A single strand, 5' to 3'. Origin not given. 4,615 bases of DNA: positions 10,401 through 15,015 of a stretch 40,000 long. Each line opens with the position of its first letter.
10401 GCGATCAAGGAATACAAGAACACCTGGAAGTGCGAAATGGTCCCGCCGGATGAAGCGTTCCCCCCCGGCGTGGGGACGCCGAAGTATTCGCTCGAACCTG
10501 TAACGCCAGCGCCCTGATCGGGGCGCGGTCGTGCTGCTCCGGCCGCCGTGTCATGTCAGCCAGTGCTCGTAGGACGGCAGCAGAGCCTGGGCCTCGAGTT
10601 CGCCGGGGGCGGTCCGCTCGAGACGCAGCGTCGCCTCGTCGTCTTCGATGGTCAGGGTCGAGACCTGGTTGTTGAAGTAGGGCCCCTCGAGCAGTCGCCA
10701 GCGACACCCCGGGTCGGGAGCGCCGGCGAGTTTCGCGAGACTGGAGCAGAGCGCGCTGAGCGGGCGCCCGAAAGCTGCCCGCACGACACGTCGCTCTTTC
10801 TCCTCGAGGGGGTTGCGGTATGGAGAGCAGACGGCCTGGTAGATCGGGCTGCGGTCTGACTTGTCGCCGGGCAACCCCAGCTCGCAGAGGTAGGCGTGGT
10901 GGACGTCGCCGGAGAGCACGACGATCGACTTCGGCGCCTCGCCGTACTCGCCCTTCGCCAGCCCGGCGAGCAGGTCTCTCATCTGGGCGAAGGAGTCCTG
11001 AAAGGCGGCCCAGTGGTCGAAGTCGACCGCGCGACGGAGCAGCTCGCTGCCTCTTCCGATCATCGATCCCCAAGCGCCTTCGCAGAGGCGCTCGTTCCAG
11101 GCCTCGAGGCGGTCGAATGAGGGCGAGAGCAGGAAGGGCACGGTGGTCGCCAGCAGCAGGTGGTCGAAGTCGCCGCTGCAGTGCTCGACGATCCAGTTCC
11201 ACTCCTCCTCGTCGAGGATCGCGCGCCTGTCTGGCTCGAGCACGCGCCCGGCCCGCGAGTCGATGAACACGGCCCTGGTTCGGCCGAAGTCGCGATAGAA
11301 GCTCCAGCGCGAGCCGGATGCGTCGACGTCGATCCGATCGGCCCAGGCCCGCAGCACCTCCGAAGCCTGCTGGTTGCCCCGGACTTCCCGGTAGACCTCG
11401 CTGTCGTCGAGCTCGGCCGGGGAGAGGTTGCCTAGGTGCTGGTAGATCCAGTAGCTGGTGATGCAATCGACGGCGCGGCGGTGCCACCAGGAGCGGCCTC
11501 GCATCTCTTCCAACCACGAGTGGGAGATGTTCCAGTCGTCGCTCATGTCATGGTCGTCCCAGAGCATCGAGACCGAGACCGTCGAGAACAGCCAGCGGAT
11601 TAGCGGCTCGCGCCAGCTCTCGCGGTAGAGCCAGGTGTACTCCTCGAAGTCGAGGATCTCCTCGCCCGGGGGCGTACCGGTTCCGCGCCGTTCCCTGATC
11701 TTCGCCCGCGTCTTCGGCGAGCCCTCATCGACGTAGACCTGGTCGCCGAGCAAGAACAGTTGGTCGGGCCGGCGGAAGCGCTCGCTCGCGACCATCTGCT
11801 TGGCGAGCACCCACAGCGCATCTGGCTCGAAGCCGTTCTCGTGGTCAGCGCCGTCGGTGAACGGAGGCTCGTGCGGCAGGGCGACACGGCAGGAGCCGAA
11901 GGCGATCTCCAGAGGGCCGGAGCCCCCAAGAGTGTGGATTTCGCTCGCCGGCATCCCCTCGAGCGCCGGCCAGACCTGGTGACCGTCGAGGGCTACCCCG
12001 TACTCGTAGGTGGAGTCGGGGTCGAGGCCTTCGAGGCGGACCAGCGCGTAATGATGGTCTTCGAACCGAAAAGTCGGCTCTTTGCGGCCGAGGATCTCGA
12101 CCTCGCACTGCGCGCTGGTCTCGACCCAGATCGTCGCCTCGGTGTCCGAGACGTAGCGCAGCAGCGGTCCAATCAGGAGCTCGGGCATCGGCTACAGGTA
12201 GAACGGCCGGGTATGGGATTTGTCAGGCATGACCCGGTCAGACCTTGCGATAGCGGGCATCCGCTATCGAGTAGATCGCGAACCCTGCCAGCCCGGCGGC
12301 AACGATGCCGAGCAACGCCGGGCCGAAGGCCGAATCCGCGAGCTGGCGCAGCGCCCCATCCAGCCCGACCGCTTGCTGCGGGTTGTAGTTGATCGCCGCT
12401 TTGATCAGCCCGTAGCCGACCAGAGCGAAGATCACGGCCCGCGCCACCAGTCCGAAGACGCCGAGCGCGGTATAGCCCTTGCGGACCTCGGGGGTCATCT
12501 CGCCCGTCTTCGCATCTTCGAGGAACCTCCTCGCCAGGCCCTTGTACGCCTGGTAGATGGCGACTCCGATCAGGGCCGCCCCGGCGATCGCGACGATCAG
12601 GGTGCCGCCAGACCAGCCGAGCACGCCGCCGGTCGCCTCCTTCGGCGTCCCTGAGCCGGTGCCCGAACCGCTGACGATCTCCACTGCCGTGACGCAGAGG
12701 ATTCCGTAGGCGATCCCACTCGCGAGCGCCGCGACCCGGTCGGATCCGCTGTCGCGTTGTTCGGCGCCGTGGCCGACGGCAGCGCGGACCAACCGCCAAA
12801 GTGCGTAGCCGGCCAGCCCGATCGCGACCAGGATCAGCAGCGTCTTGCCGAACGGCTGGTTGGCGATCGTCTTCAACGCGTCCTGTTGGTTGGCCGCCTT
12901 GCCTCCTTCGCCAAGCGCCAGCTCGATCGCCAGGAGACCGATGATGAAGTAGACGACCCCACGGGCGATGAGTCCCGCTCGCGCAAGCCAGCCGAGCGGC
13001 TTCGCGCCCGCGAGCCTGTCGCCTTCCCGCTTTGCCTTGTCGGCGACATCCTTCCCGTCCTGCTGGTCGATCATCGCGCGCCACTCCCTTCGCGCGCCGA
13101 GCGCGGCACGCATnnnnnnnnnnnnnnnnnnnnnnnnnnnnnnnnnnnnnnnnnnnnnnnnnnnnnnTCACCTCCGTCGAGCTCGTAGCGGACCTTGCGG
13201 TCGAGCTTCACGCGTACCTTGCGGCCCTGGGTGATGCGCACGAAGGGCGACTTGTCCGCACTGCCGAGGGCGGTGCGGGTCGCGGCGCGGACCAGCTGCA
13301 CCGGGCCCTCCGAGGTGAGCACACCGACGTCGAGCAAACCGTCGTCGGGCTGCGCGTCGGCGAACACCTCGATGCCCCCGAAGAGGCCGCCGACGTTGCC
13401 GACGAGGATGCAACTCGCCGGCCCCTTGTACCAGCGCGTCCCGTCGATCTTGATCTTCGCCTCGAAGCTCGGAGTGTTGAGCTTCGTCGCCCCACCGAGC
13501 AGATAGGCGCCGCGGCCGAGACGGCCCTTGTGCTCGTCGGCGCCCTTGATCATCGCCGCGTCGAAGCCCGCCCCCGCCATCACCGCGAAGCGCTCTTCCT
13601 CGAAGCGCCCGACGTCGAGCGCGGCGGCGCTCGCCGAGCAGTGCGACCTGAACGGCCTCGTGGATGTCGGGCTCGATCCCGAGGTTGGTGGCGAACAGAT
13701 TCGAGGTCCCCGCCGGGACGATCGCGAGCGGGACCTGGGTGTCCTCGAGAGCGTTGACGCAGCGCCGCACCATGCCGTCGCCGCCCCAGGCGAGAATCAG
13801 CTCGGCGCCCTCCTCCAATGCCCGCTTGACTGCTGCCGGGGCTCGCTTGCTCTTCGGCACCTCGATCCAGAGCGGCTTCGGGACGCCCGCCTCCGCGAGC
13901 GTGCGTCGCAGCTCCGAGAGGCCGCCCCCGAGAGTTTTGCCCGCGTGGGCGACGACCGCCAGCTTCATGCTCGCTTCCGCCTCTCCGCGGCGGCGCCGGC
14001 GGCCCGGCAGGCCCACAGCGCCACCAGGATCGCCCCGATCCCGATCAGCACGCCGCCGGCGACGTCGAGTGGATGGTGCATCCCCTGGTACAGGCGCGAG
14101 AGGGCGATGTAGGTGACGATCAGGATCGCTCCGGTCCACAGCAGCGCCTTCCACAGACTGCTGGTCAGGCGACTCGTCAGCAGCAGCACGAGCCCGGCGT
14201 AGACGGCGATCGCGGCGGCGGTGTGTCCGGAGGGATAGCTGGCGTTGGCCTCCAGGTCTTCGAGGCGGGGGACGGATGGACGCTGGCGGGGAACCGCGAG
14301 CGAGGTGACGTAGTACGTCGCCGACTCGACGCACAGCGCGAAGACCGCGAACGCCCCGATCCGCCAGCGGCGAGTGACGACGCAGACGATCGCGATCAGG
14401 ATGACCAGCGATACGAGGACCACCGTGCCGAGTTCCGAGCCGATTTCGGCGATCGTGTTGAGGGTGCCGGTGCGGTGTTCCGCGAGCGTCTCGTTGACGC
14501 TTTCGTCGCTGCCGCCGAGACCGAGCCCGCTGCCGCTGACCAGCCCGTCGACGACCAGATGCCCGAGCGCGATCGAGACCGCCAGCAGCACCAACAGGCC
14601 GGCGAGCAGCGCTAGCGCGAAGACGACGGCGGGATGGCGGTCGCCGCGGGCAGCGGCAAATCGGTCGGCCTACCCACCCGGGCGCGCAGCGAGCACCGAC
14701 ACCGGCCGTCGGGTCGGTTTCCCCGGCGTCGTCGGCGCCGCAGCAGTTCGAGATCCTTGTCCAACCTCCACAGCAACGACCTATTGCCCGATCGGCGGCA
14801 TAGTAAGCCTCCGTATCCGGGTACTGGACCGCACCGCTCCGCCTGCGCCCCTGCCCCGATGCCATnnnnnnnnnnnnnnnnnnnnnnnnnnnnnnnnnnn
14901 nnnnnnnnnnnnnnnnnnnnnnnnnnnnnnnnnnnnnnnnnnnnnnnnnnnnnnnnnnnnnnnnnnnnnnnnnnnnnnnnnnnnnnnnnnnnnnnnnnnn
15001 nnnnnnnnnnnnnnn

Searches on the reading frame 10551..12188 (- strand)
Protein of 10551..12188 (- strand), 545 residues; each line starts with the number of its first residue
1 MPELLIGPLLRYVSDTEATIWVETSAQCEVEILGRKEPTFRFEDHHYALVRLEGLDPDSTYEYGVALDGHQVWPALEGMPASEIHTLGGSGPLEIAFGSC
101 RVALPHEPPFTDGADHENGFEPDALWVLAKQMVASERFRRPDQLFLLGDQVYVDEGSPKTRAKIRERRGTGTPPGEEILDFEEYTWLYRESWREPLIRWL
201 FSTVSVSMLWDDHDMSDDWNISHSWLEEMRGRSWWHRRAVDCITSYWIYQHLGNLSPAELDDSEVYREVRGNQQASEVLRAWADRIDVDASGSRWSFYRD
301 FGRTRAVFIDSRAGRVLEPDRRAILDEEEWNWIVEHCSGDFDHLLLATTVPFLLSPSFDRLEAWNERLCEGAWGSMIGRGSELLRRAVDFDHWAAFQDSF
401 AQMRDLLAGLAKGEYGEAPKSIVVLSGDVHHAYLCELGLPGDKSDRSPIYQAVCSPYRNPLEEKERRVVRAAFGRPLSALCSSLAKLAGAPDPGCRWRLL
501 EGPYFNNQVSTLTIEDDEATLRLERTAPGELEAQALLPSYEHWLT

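Call 27: search_protein_families(library=pfam, proteins=[window:10551-12188:-], max_evalue=0.001)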
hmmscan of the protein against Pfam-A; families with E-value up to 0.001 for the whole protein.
window:10551-12188:- (545 aa): 2 families
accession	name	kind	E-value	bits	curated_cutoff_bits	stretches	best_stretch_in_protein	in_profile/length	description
PF25077.1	DUF7800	-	1.2e-30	105.9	27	1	1-76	1-80/89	Domain of unknown function (DUF7800)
PF09423.15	PhoD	-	7.5e-13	48.8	27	1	136-439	23-273/343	PhoD-like phosphatase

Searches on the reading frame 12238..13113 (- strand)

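Call 27: search_protein_families(library=pfam, proteins=[window:12238-13113:-], max_evalue=0.001)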
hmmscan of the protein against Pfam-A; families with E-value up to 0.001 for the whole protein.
window:12238-13113:- (291 aa): 1 family
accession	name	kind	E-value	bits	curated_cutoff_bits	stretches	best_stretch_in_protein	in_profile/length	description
PF06724.16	DUF1206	-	2.3e-53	178.6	26.2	3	46-113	1-69/70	Domain of Unknown Function (DUF1206)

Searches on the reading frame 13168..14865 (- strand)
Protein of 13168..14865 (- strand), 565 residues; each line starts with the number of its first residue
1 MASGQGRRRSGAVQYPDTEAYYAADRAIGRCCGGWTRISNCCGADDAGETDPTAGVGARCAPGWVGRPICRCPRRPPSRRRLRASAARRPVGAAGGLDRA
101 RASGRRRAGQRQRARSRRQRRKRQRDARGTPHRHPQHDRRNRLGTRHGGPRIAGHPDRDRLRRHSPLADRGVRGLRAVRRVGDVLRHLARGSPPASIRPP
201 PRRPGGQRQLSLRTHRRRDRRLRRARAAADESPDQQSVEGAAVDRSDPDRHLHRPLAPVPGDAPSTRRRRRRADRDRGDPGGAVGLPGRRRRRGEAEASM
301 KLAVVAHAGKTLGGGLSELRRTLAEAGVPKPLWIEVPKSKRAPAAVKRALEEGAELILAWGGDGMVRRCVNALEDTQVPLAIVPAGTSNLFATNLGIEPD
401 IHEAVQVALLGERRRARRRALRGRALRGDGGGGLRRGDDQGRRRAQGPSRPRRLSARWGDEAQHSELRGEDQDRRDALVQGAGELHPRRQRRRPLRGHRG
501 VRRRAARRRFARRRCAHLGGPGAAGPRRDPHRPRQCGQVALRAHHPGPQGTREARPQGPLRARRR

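Call 27: search_protein_families(library=pfam, proteins=[window:13168-14865:-], max_evalue=0.001)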
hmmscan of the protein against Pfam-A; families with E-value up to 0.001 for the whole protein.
window:13168-14865:- (565 aa): 2 families
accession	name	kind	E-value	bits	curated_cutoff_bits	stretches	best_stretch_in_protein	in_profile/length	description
PF00781.29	DAGK_cat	-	2.3e-18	66.4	23.6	1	316-416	19-120/125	Diacylglycerol kinase catalytic domain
PF01513.26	NAD_kinase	-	9.3e-06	26.4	25.5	1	341-395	60-113/130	ATP-NAD kinase N-terminal domain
